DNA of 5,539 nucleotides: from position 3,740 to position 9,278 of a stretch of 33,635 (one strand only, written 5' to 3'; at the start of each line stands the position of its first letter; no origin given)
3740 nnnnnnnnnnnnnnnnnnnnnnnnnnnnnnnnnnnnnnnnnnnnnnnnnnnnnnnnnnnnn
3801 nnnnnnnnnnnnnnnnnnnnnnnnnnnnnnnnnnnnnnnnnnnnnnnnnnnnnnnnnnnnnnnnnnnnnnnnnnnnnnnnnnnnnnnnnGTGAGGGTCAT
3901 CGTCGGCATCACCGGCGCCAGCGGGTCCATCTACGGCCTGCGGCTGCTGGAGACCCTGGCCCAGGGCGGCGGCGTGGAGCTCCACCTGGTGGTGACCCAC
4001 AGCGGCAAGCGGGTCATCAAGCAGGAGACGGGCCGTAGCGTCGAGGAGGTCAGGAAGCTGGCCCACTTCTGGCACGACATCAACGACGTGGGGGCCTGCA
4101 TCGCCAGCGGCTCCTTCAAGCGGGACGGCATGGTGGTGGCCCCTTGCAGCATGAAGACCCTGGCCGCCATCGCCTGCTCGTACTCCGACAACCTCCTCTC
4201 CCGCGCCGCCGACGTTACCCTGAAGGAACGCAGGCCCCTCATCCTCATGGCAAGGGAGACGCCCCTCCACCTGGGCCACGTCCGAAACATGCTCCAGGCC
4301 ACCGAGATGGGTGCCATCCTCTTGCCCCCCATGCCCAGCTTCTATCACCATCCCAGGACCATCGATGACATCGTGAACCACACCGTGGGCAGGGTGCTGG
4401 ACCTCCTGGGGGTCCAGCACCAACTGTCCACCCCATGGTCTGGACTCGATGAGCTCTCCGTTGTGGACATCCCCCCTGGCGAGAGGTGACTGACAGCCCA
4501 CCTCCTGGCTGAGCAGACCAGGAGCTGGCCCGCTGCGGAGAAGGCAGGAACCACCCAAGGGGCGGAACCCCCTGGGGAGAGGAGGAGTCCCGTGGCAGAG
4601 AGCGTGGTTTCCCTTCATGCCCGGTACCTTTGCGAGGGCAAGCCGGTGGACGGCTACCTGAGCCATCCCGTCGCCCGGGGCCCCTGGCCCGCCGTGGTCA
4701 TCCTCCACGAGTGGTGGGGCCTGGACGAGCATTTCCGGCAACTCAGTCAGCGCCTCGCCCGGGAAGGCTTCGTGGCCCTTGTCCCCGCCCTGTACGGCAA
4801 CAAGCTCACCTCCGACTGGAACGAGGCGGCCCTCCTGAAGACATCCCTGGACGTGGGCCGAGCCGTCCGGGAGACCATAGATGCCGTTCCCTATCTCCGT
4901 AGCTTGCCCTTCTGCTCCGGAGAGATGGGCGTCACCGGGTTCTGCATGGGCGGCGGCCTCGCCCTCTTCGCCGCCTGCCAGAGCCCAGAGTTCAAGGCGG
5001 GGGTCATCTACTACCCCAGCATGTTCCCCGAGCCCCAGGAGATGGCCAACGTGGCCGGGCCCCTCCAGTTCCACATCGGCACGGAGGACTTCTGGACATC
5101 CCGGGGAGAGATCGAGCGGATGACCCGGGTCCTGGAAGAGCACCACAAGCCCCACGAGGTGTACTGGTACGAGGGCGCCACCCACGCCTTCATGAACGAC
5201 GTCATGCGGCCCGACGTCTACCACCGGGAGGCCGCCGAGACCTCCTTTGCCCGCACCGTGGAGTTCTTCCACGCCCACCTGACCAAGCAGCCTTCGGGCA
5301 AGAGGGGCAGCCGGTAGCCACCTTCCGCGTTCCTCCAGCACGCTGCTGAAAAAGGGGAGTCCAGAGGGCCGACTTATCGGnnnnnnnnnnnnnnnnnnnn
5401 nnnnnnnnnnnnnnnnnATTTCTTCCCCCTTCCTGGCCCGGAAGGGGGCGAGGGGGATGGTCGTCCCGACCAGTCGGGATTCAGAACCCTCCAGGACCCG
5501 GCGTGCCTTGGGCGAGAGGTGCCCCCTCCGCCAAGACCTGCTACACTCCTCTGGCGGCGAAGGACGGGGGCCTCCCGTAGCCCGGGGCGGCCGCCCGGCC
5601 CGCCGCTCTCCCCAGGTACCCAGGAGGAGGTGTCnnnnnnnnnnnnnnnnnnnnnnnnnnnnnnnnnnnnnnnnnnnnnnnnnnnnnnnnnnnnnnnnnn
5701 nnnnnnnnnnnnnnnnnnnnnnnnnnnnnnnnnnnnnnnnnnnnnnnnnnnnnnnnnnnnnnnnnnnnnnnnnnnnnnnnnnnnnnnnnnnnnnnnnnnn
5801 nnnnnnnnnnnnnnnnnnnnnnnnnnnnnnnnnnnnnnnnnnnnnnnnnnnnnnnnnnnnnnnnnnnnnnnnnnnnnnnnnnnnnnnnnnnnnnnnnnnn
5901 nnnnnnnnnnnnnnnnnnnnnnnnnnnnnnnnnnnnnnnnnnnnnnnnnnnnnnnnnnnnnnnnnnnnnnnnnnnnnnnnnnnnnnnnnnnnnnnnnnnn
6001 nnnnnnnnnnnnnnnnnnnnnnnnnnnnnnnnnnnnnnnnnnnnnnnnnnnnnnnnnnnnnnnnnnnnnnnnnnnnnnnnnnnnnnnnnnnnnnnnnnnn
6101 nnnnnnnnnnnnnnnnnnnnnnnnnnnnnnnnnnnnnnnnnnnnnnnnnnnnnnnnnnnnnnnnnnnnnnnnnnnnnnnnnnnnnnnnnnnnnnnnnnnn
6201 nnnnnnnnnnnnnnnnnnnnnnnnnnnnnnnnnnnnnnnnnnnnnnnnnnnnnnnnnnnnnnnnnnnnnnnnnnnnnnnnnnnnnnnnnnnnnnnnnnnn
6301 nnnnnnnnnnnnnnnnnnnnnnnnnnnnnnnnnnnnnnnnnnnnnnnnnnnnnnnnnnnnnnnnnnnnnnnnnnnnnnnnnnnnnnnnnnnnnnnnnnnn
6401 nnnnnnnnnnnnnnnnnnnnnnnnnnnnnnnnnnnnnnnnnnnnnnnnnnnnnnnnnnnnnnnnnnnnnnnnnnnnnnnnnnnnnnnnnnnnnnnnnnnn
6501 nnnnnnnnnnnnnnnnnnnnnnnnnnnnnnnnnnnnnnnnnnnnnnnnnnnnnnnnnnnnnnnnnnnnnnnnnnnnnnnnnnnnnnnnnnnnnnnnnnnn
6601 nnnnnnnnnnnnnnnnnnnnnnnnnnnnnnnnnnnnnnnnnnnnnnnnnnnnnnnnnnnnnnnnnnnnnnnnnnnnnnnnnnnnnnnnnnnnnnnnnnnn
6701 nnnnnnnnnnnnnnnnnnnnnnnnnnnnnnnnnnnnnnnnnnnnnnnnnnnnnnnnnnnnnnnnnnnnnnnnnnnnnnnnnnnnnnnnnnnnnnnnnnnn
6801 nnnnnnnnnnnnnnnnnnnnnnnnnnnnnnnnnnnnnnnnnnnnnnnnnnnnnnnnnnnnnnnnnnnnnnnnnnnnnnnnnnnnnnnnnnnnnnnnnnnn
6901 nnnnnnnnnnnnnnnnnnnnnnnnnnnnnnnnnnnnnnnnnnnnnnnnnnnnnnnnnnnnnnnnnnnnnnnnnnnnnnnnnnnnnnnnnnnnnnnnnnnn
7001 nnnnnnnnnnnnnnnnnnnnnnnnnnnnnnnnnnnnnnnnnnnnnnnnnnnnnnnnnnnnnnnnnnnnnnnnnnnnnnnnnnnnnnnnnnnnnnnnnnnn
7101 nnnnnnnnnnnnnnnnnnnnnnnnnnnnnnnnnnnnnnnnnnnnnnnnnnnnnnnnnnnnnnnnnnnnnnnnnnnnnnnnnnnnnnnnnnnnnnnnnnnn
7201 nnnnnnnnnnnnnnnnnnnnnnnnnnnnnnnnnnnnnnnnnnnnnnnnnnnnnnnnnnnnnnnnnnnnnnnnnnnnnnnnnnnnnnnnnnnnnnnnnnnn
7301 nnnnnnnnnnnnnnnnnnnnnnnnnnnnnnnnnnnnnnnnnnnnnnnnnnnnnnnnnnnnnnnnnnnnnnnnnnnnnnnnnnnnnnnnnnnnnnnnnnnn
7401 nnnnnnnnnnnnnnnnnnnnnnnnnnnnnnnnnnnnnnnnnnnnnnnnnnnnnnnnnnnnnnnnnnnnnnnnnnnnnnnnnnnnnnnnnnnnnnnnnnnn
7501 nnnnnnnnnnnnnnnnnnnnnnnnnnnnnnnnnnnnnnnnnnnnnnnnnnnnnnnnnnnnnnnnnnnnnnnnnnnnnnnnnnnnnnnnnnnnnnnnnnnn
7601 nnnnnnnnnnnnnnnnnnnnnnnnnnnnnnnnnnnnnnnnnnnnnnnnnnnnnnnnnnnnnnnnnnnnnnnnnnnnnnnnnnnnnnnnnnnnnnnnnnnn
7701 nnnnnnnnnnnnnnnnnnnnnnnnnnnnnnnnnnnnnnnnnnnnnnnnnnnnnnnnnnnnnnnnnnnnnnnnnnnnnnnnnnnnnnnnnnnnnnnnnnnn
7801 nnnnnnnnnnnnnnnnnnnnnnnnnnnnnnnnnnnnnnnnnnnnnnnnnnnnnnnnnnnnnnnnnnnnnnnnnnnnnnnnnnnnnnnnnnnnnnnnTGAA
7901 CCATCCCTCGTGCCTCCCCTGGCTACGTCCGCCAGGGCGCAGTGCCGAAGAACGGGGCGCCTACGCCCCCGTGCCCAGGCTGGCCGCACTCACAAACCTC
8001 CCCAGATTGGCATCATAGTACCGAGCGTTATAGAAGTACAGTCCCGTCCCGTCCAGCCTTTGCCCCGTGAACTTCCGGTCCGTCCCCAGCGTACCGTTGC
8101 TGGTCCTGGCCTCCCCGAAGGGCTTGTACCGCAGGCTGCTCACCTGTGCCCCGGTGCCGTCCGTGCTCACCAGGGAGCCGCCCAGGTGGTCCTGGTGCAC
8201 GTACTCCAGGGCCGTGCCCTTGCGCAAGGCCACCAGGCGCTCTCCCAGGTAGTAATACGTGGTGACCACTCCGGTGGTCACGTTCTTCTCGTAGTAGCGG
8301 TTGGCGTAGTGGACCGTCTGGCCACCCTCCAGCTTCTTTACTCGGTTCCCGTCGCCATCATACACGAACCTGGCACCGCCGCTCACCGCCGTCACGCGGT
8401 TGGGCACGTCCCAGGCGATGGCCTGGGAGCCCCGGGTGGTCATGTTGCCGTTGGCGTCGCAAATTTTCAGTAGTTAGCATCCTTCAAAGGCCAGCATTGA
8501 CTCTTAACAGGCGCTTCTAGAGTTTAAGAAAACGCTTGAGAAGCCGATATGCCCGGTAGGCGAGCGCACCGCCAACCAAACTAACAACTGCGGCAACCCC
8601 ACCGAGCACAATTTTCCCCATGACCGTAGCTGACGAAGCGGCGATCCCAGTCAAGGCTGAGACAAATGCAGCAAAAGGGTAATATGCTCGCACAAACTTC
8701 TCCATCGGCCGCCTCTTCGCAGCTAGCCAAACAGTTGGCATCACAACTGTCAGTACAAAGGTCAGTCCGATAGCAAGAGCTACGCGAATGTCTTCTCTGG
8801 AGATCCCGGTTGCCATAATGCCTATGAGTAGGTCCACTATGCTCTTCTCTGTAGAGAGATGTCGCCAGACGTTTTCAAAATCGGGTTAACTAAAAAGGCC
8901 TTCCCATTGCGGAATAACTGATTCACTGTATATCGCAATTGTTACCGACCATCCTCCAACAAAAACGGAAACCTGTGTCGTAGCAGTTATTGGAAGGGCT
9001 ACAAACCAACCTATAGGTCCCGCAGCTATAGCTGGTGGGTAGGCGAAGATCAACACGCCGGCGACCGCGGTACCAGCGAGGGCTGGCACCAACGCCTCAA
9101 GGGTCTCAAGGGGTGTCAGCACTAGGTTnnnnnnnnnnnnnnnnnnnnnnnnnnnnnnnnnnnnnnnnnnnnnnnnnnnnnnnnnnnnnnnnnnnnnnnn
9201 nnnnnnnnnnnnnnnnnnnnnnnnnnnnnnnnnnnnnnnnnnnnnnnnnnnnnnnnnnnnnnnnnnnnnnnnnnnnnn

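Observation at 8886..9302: Rhs C-terminal domain with a hydrophobic, probably membrane-inserting tip and no recognisable enzymatic motif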

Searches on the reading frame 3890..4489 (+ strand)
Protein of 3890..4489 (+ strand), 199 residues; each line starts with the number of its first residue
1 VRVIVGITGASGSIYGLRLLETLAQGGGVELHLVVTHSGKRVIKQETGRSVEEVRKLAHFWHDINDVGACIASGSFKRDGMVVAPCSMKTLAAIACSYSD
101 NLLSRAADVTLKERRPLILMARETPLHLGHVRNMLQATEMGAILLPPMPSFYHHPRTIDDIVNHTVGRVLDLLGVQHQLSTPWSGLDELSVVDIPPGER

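Call 19: search_protein_families(library=pfam, proteins=[window:3890-4489:+], max_evalue=0.00001)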
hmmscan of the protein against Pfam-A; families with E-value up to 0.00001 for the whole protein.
window:3890-4489:+ (199 aa): 1 family
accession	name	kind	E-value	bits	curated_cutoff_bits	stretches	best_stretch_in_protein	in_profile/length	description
PF02441.25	Flavoprotein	-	4.1e-47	160.2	22.7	1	1-173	1-162/162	Flavoprotein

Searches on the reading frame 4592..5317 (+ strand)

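Call 19: search_protein_families(library=pfam, proteins=[window:4592-5317:+], max_evalue=0.00001)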
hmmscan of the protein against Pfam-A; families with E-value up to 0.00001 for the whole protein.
window:4592-5317:+ (241 aa): 3 families
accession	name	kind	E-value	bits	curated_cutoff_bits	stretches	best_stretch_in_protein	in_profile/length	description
PF01738.24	DLH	-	1.2e-51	175.9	21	1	19-229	1-216/217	Dienelactone hydrolase family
PF08840.17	BAAT_C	-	7.6e-07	29.8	20.9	0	97-142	8-54/210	BAAT / Acyl-CoA thioester hydrolase C terminal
PF00326.27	Peptidase_S9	-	4.8e-06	26.6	22.6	0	47-143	2-98/213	Prolyl oligopeptidase family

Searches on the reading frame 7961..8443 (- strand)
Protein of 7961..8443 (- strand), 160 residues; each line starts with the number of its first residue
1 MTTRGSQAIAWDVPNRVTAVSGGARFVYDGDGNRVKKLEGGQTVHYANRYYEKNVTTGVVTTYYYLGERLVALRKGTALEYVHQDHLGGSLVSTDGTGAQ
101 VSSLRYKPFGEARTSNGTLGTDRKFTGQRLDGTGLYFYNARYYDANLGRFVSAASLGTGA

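Call 5: search_protein_families(library=pfam, proteins=[window:7961-8443:-], max_evalue=1)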
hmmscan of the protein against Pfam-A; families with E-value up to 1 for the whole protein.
window:7961-8443:- (160 aa): 0 families

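Call 6: search_protein_families(library=ncbifam, proteins=[window:7961-8443:-], max_evalue=1)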
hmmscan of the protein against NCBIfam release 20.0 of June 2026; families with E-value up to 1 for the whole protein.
window:7961-8443:- (160 aa): 1 family
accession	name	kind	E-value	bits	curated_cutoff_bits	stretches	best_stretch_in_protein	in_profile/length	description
TIGR03696.1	Rhs_assc_core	domain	2.4e-11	44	32.5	1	106-157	1-52/76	RHS repeat-associated core domain-containing protein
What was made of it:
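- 7961..8443 (-): Third Rhs core fragment (160 aa). It is 90% identical in DNA to the core of cassette A over 300 nt, breaks off before DPxGL and ends the island. TIGR03696 partial, profile positions 1-52 of 76 (call 6).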

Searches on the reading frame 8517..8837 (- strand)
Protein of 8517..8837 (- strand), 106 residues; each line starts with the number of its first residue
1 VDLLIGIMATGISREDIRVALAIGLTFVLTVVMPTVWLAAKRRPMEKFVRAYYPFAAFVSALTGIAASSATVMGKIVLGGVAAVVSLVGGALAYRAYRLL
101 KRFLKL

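Call 5: search_protein_families(library=pfam, proteins=[window:8517-8837:-], max_evalue=1)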
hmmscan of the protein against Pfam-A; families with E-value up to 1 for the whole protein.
window:8517-8837:- (106 aa): 1 family
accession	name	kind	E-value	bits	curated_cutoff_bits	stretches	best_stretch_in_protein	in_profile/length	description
PF06645.18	SPC12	-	0.021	15.4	23.6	1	45-88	9-52/71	Microsomal signal peptidase 12 kDa subunit (SPC12)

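Call 6: search_protein_families(library=ncbifam, proteins=[window:8517-8837:-], max_evalue=1)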
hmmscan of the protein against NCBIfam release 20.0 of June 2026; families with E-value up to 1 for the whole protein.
window:8517-8837:- (106 aa): 2 families
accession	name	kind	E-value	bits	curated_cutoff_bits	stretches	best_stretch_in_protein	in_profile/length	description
NF049924.1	PTSGlctlSorbSrlE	equivalog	0.0073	15.3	400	1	35-84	172-219/330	PTS glucitol/sorbitol transporter subunit IIB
TIGR00825.1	EIIBC-GUT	subfamily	0.023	13.8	458.7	1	36-79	173-214/331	glucitol/sorbitol-specific PTS transporter subunit IIBC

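Call 14: search_protein_families(library=padloc, proteins=[window:8517-8837:-], max_evalue=1)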
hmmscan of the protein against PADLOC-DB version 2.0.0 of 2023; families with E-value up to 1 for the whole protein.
window:8517-8837:- (106 aa): 0 families

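Call 47: find_homologous_proteins(query=A3, max_evalue=0.01)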
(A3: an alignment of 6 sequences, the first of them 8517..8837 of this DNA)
Query A3 (6 sequences) (106 aa, profile of the alignment): 6 proteins with E <= 0.01 among 5421 candidates.
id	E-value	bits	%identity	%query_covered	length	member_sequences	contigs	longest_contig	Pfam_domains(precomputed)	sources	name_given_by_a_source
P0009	5.8e-38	147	34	89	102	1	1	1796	-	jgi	jgi:amino acid transporter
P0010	4.2e-35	138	37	69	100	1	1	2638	-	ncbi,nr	ncbi:MAG: hypothetical protein HY669_02195 [Chloroflexi bacterium]|nr:hypothetical protein [Chlorofl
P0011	3.1e-34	135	100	100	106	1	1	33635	-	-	-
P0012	4.3e-33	131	25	84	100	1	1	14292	-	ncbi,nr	ncbi:MAG: hypothetical protein HYX90_02845 [Chloroflexi bacterium]|nr:hypothetical protein [Chlorofl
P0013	4.7e-33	131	36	91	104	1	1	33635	-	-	-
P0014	3.4e-31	125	35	74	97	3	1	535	-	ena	-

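Call 62: search_solved_structures(query=A3, max_evalue=10)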
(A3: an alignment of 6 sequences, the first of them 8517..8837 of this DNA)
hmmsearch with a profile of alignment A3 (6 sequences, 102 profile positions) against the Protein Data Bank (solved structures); distinct sequences matched with E-value up to 10: 6.
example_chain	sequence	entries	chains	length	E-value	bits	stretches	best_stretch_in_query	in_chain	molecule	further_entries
6xxd_A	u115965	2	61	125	0.41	13.9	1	13-56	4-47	PilA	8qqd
2mfr_A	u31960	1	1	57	0.78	13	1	19-43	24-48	Insulin receptor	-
7zc6_A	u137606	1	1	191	2.1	11.6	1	15-97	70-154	RnfA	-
7p4i_A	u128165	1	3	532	2.4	11.4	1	4-60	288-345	Neutral amino acid transporter A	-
4d4e_A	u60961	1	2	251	4.9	10.5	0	55-82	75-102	ARMADILLO REPEAT PROTEIN ARM00016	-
5mfb_A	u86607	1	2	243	7.4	9.9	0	55-83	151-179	YIII(Dq)4CqI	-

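Call 67: search_protein_families(library=pfam, alignment_id=A3, max_evalue=10)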
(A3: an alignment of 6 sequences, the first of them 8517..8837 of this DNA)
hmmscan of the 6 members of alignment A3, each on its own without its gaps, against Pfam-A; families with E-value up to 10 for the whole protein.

A. member 1, window:8517-8837:- (106 aa): 3 families
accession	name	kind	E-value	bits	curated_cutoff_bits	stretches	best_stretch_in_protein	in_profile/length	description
PF06645.18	SPC12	-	0.021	15.4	23.6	1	45-88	9-52/71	Microsomal signal peptidase 12 kDa subunit (SPC12)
PF14476.11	Chloroplast_duf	-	2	7.8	25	1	60-94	220-254/320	Petal formation-expressed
PF25587.1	Rv2743c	-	4.4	7.3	27.7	1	42-102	25-85/237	Rv2743c family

B. families by the number of members that match (of 6 scanned): 14 families
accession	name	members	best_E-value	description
PF06645.18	SPC12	2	0.021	Microsomal signal peptidase 12 kDa subunit (SPC12)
PF11127.14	YgaP-like_TM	2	0.035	Inner membrane protein YgaP-like, transmembrane domain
PF10060.15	DUF2298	1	0.00083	Uncharacterized membrane protein (DUF2298)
PF10317.15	7TM_GPCR_Srd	1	0.0059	Serpentine type 7TM GPCR chemoreceptor Srd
PF11990.13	DUF3487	1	0.011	Protein of unknown function (DUF3487)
PF15125.11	TMEM238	1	0.017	TMEM238 protein family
PF10215.14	Ost4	1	0.024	Oligosaccaryltransferase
PF19752.4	DUF6239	1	0.026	Family of unknown function (DUF6239)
PF18893.5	DUF5652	1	0.14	Family of unknown function (DUF5652)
PF23809.1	Phage_holin_9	1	0.15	Bacteriophage holin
PF20136.4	DUF6526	1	0.18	Family of unknown function (DUF6526)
PF23987.1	Phage_holin_10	1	0.46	Bacteriophage holin Pam3 gp28 family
PF14476.11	Chloroplast_duf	1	2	Petal formation-expressed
PF25587.1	Rv2743c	1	4.4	Rv2743c family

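Call 68: find_encoding_contigs(protein=P0014, flank=10000)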
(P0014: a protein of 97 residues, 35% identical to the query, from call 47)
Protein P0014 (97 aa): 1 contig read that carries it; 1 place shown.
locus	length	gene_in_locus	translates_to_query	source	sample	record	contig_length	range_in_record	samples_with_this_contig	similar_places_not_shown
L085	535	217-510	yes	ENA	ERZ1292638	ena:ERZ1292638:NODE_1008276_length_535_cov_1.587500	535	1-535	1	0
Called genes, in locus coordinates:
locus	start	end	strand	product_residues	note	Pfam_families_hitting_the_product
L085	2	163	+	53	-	?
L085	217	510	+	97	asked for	-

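Call 73: search_protein_families(library=phrogs, proteins=[window:8517-8837:-, P0009, P0010, P0012], max_evalue=1)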
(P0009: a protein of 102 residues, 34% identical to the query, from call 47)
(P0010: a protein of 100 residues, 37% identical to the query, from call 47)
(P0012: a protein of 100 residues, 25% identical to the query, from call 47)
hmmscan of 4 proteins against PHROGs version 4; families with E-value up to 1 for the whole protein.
window:8517-8837:- (106 aa): 0 families

P0009 (102 aa): 0 families

P0010 (100 aa): 2 families
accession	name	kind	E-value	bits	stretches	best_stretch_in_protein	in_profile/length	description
phrog_24082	-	unknown function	0.31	12.1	1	8-33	3-28/64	-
phrog_35529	-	unknown function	0.64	11.4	0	8-28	4-24/97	-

P0012 (100 aa): 1 family
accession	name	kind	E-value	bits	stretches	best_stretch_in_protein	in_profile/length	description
phrog_2342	-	unknown function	0.081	13.6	1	30-77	6-54/274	-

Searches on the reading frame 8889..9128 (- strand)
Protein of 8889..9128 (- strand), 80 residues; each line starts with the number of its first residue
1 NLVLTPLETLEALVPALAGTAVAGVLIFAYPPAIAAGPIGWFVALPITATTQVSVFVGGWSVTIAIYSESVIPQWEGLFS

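Call 24: find_homologous_proteins(query=A2, max_evalue=0.1)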
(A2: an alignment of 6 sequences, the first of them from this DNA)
Query A2 (6 sequences) (80 aa, profile of the alignment): 1 proteins with E <= 0.1 among 8000 candidates.
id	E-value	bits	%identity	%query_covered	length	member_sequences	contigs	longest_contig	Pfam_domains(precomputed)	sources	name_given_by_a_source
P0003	1.8e-33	132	45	91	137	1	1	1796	-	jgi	jgi:hypothetical protein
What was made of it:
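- Tried and rejected: With the tail profile it found only P0003, because hydrophobic words saturated the candidate list (call 24).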

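Call 42: find_related_loci(query=A4, collection=metagenome_contigs, flank=10000)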
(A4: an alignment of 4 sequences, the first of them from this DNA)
Query A4 (80 aa) in metagenome_contigs; peptide patterns used: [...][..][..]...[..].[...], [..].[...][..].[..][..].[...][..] (x = any residue, [..] = any of these).
185 stretches matched a pattern, but none encodes a relative of the query by tblastn (E <= 1e-3).

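Call 61: search_solved_structures(query=A2, max_evalue=10, show_alignments=2)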
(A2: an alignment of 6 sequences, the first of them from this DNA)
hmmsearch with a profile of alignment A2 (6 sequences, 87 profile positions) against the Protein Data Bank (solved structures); distinct sequences matched with E-value up to 10: 0.

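Call 74: search_dna_similar(query=window:8889-9128:-, collection=plasmids, mode=protein, max_evalue=1)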
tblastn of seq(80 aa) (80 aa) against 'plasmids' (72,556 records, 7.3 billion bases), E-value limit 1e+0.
No match.

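Call 75: find_related_loci(query=A4, collection=viral_contigs, flank=5000)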
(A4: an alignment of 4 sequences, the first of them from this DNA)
Query A4 (80 aa) in viral_contigs; peptide patterns used: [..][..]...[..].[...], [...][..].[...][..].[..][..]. (x = any residue, [..] = any of these).
31 stretches matched a pattern, but none encodes a relative of the query by tblastn (E <= 1e-3).
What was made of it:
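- Tried and rejected: A scan of viral contigs also found nothing (call 75). tblastn against plasmids found nothing (call 74).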
